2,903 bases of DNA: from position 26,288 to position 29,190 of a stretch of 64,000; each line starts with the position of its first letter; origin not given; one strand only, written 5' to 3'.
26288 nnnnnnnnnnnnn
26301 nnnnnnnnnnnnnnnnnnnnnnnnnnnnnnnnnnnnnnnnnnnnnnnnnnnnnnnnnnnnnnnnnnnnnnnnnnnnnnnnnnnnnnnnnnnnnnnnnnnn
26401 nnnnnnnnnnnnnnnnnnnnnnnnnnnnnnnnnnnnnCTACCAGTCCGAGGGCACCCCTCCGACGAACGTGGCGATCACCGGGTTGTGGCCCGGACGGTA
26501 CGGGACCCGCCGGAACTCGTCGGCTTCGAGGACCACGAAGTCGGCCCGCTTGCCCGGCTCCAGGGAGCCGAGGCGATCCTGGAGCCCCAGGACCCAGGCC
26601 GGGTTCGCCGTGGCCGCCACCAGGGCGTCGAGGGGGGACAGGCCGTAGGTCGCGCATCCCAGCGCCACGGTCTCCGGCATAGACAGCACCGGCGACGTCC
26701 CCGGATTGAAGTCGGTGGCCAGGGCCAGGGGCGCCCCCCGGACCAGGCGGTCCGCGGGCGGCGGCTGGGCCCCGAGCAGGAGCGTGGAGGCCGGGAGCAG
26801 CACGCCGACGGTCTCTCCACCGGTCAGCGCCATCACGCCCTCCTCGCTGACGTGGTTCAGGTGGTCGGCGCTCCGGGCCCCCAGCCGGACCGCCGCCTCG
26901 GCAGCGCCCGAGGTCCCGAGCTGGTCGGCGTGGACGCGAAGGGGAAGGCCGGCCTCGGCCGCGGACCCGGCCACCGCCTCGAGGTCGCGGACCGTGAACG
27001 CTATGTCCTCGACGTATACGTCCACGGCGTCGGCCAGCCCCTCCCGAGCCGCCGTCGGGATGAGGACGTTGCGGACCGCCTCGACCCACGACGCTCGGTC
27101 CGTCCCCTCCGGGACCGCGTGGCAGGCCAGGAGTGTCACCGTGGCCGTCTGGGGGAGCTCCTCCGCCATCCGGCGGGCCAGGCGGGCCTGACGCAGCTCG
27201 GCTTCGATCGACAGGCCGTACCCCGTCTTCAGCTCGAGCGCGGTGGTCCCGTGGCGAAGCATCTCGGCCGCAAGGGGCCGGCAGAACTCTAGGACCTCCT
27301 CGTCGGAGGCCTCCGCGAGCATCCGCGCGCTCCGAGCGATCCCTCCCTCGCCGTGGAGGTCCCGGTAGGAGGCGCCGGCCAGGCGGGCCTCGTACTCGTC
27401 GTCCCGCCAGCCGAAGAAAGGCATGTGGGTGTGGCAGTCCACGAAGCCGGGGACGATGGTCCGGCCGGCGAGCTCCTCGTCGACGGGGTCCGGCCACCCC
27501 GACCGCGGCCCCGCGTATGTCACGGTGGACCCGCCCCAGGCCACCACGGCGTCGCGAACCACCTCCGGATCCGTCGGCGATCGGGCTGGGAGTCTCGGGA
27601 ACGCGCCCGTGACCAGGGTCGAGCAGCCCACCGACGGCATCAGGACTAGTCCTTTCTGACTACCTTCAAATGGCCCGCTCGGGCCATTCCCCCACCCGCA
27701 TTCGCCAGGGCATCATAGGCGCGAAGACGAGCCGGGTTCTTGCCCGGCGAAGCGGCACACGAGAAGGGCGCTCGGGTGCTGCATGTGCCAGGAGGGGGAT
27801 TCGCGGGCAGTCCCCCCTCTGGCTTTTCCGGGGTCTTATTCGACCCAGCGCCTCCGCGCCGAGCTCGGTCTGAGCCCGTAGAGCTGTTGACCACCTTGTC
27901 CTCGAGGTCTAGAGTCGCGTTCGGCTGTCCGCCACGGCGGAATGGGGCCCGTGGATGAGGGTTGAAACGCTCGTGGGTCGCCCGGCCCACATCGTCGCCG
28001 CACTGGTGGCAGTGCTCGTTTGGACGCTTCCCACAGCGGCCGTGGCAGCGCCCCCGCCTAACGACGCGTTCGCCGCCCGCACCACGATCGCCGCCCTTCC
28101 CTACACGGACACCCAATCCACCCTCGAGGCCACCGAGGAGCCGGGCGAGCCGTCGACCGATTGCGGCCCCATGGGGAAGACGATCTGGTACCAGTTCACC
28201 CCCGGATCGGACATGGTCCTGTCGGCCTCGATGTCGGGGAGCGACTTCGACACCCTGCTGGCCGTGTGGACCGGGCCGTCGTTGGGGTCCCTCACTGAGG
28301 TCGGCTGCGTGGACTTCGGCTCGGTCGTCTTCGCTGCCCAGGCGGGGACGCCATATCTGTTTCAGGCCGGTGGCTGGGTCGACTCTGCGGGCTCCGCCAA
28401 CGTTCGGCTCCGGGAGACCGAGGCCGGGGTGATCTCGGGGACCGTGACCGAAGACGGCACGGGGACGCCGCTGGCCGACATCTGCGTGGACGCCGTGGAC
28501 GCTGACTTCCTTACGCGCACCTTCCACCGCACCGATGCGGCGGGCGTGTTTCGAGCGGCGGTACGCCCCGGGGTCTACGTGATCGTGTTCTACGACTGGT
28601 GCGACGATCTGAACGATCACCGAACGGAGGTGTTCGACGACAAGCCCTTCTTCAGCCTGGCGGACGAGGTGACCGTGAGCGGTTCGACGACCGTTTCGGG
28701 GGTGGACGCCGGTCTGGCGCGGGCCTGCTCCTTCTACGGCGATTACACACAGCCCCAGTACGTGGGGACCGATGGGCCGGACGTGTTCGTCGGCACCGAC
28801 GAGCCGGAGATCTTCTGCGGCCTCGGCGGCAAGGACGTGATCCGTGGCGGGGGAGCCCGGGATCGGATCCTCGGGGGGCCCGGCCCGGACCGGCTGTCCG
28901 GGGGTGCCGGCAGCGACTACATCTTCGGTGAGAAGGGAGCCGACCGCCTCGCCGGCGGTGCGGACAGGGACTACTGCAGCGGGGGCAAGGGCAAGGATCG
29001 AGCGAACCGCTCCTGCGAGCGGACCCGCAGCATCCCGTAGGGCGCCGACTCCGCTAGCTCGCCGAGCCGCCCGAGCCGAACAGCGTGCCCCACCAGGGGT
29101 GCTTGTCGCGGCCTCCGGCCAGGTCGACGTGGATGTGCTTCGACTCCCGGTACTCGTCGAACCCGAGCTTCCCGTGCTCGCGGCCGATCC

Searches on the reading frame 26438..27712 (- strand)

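Call 55: search_protein_families(library=pfam, proteins=[window:26438-27712:-], max_evalue=0.001)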
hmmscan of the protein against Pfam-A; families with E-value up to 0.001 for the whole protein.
window:26438-27712:- (424 aa): 2 families
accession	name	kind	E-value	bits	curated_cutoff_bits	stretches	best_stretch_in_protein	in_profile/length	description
PF01979.26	Amidohydro_1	-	4.4e-25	89.1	25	1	85-419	1-342/345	Amidohydrolase family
PF07969.17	Amidohydro_3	-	8.9e-19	68.7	29.7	1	240-420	291-469/472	Amidohydrolase family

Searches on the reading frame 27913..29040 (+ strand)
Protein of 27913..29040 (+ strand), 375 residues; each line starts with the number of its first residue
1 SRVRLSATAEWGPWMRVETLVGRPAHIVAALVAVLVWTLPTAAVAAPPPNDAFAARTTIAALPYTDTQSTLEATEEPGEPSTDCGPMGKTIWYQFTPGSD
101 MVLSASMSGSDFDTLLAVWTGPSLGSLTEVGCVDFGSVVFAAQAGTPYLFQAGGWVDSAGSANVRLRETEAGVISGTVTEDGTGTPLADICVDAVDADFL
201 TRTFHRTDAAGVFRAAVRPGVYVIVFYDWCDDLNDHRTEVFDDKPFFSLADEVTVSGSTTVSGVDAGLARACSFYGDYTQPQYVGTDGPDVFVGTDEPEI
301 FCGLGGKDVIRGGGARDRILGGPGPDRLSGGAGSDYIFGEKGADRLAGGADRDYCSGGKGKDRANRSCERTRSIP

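Call 55: search_protein_families(library=pfam, proteins=[window:27913-29040:+], max_evalue=0.001)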
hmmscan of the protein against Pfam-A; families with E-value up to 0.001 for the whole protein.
window:27913-29040:+ (375 aa): 2 families
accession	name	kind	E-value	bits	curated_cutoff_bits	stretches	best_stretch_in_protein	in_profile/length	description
PF00353.25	HemolysinCabind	-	3.6e-13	49.6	23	2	330-363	2-35/36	RTX calcium-binding nonapeptide repeat (4 copies)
PF13620.12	CarboxypepD_reg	-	4.8e-05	24.1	32.3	1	174-226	2-54/82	Carboxypeptidase regulatory-like domain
